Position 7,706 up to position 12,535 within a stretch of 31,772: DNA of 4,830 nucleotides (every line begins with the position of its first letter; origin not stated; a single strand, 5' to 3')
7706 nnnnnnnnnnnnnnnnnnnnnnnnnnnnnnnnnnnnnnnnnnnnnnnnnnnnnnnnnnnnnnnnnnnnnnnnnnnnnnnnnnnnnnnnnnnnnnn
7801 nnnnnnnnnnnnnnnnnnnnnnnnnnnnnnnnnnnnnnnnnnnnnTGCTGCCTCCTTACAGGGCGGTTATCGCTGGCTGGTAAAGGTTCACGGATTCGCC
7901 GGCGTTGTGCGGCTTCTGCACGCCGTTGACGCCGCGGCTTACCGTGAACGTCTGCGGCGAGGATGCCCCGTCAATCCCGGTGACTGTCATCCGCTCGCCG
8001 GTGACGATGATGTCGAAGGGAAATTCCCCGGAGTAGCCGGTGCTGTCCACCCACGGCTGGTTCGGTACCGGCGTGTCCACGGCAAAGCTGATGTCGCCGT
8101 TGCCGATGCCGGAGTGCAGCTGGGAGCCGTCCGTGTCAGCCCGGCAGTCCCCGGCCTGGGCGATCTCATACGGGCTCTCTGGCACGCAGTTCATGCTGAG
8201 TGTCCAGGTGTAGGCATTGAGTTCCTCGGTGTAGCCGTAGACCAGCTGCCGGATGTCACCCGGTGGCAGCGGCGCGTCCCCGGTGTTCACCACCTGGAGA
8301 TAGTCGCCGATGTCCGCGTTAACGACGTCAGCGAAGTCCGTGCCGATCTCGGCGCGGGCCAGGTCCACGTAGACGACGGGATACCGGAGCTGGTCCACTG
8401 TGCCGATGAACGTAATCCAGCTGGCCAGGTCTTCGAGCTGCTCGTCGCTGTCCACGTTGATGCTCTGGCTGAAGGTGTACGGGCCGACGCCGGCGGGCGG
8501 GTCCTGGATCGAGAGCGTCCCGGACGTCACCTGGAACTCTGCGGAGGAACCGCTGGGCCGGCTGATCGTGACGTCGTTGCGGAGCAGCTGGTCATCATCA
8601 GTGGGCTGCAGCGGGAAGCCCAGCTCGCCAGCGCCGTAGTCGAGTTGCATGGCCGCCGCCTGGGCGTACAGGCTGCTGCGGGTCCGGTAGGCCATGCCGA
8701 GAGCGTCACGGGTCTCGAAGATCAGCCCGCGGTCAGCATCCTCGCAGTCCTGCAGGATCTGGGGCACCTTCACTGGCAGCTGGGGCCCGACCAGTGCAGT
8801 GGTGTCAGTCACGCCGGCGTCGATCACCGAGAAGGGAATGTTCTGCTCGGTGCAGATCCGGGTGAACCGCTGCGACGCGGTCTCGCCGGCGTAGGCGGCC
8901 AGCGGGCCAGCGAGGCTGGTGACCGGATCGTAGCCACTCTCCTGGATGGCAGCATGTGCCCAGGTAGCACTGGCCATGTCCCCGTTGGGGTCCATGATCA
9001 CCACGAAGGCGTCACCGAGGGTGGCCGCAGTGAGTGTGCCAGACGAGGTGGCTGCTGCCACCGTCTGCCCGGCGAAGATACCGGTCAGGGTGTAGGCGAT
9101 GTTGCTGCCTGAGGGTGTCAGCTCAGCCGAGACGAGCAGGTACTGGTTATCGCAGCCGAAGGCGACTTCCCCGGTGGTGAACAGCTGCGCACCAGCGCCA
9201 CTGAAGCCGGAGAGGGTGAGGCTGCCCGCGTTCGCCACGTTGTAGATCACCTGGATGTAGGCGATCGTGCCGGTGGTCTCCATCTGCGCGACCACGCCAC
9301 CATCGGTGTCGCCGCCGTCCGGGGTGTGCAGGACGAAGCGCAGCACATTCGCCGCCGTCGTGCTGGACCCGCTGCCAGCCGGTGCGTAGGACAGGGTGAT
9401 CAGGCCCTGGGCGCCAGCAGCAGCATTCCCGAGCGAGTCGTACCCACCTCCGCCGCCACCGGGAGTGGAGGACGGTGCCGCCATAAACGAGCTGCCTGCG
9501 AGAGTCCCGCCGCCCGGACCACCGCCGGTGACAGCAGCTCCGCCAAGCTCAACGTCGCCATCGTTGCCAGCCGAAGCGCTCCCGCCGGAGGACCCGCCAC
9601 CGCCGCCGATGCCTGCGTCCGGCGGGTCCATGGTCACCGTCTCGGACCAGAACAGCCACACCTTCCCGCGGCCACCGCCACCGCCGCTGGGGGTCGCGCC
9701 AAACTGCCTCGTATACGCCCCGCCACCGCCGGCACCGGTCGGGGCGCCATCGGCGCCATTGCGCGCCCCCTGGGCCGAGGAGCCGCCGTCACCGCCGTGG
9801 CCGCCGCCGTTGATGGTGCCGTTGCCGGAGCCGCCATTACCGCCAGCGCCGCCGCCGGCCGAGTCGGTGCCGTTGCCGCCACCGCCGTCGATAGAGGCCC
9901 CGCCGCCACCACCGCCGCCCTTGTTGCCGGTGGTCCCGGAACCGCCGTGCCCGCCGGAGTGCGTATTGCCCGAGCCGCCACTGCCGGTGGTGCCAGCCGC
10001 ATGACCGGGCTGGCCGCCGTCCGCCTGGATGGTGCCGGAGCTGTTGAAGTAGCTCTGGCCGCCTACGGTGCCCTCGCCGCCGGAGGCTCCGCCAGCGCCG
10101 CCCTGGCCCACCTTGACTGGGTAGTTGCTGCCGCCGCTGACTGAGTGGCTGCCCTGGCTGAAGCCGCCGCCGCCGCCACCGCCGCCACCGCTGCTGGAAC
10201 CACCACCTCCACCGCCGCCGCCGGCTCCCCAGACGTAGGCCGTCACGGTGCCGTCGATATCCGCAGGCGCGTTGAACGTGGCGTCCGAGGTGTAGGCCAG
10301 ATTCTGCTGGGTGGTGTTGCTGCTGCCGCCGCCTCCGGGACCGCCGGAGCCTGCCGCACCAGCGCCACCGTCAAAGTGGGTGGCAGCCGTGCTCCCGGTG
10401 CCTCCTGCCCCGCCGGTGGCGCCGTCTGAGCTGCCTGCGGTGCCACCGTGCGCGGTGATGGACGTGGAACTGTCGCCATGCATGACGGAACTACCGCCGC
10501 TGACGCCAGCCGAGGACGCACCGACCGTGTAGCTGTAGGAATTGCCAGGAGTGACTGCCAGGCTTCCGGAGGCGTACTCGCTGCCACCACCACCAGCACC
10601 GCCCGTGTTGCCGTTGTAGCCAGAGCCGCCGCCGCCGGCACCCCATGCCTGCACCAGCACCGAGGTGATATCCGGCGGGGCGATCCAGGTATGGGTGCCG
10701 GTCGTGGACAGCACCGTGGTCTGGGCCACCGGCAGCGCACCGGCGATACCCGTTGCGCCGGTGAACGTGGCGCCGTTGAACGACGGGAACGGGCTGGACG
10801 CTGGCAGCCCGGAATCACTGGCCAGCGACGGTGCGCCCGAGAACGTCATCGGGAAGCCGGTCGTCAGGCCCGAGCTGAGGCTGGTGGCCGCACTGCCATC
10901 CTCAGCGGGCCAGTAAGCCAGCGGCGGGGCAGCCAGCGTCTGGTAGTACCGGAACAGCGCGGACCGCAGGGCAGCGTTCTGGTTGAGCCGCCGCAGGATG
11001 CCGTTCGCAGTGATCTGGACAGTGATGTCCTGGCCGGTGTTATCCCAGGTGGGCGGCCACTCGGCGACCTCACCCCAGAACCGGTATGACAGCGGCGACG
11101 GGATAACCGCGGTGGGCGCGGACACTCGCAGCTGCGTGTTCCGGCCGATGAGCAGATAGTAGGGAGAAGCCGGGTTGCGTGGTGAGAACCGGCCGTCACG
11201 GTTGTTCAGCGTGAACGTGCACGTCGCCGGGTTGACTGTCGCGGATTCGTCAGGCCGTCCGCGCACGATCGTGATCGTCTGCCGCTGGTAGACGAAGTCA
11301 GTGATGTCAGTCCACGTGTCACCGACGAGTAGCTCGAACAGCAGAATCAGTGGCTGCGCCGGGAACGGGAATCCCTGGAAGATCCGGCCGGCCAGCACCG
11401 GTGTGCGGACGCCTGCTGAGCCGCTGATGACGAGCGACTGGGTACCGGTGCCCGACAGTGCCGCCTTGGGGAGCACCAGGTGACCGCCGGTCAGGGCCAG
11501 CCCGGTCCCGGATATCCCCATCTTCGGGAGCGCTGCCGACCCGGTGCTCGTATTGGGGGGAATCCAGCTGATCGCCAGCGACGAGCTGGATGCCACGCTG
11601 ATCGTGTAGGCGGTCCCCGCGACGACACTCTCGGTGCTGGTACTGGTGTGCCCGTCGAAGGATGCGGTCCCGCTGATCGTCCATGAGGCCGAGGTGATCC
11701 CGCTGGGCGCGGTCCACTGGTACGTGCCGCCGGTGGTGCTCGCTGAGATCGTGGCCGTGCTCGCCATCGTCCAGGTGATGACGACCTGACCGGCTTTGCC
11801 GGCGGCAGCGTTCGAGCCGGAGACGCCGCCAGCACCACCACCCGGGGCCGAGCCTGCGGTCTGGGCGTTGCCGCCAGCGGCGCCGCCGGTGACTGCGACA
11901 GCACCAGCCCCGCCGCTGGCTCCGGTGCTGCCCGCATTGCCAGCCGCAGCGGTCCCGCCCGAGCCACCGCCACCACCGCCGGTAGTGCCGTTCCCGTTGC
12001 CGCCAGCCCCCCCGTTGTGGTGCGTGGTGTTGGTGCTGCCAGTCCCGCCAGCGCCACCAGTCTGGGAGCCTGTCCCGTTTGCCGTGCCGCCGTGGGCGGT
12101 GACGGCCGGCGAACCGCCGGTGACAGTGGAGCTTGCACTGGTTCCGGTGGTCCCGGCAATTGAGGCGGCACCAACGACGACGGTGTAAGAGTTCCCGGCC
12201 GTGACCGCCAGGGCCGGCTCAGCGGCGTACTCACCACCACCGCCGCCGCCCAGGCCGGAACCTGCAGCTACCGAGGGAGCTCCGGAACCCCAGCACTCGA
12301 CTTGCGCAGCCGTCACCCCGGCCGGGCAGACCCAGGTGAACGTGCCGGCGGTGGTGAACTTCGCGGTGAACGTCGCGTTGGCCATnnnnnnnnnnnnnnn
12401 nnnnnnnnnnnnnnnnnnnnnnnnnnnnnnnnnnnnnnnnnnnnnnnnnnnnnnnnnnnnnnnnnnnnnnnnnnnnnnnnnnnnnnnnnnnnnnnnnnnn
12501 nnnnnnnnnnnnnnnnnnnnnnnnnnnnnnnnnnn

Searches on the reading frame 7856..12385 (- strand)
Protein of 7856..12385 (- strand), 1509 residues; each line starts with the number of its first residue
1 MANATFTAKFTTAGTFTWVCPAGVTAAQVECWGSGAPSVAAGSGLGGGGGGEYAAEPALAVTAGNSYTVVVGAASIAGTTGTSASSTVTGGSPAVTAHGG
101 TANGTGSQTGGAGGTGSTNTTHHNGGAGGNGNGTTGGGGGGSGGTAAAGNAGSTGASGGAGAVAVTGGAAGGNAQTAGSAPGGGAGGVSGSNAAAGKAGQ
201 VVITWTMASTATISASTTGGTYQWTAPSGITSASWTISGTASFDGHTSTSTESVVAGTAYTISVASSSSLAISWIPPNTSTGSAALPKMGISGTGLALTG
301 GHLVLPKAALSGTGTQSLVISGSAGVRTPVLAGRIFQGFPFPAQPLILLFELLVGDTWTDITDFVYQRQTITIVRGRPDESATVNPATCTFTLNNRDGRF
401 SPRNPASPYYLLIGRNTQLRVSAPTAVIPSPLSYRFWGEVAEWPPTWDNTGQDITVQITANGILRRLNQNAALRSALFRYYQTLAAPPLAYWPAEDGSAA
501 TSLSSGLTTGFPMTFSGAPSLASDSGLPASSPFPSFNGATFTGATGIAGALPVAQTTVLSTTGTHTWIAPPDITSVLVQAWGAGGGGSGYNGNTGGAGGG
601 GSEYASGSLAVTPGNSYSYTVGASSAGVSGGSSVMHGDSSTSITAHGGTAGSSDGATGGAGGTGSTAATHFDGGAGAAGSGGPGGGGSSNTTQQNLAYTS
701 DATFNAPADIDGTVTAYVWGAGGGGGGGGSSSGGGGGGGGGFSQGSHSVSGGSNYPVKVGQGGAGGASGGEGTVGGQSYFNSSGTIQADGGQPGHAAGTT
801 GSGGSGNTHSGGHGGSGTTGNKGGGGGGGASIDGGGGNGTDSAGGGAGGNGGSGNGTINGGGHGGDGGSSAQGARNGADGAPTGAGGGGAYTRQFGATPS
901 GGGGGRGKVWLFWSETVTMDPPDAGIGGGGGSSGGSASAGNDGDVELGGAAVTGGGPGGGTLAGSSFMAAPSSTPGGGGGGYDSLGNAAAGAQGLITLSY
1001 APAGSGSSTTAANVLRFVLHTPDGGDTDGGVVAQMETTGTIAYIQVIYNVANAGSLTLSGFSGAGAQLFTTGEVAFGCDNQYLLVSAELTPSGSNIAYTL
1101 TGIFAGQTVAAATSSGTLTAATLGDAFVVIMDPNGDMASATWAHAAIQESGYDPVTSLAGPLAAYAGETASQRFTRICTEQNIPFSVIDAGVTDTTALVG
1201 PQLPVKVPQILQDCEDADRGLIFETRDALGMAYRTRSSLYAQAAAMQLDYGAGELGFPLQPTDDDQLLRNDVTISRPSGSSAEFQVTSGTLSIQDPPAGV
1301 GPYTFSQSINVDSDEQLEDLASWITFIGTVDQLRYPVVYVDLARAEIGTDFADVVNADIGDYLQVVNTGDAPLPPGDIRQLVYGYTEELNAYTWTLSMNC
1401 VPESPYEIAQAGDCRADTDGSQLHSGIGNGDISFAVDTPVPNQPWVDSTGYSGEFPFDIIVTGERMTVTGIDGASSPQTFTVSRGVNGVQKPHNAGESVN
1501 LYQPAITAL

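Call 9: search_protein_families(library=pfam, proteins=[window:7856-12385:-], max_evalue=0.01)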
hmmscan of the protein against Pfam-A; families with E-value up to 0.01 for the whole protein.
window:7856-12385:- (1509 aa): 1 family
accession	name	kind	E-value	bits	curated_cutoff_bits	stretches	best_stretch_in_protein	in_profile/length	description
PF21722.4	Gly_rich_2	-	2.9e-19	70.4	24.3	3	561-694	2-148/226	Glycine-rich domain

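Call 10: search_protein_families(library=phrogs, proteins=[window:7856-12385:-], max_evalue=0.01)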
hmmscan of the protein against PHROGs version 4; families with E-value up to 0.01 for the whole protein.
window:7856-12385:- (1509 aa): 5 families
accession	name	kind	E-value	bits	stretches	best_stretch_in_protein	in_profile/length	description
phrog_5313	-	unknown function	4e-164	549.3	3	1010-1508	559-1051/1052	-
phrog_24476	-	other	1.2e-41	143.5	2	1239-1410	424-594/1066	phosphodiesterase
phrog_863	-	tail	3.9e-06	27.1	1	555-689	399-558/690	tail fiber assembly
phrog_4474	-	unknown function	0.00085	19.8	1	548-777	145-362/407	-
phrog_4205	-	unknown function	0.0034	18.5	1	557-653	42-147/287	-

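Call 82: search_protein_families(library=ncbifam, proteins=[window:7856-12385:-], max_evalue=0.01)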
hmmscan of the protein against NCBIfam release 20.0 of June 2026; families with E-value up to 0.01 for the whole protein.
window:7856-12385:- (1509 aa): 0 families

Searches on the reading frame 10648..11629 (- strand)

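Call 90: find_homologous_proteins(query=window:10648-11629:-, max_evalue=1e-10)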
Query window:10648-11629:- (327 aa): 39 proteins with E <= 1e-10 among 8000 candidates.
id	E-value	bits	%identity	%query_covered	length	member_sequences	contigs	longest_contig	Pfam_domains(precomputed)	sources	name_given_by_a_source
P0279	6.9e-53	198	51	62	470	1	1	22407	-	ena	-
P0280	1.5e-52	197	51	60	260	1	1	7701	-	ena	-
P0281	2.4e-47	180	46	60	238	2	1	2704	-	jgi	-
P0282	4.6e-46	176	50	57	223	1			-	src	-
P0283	5.5e-46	176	43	69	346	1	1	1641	PF21722.5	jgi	-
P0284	5.5e-46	176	50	54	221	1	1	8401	-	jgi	jgi:hypothetical protein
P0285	7.7e-44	169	41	69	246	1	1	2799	-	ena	-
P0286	3.2e-43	167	44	64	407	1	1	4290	-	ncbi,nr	ncbi:MAG: hypothetical protein JWN52_7093, partial [Actinomycetia bacterium]|nr:hypothetical protein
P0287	8.8e-43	165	54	48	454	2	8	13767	-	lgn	-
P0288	5.3e-42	163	53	48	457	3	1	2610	-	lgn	-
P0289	1.8e-41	161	45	66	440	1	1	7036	-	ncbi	-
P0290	2.1e-41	161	50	52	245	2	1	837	-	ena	-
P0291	6.8e-41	159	48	34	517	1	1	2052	-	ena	-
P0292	2.1e-39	154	45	60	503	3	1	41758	-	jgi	jgi:hypothetical protein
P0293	4.3e-38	150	47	54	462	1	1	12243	-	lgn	-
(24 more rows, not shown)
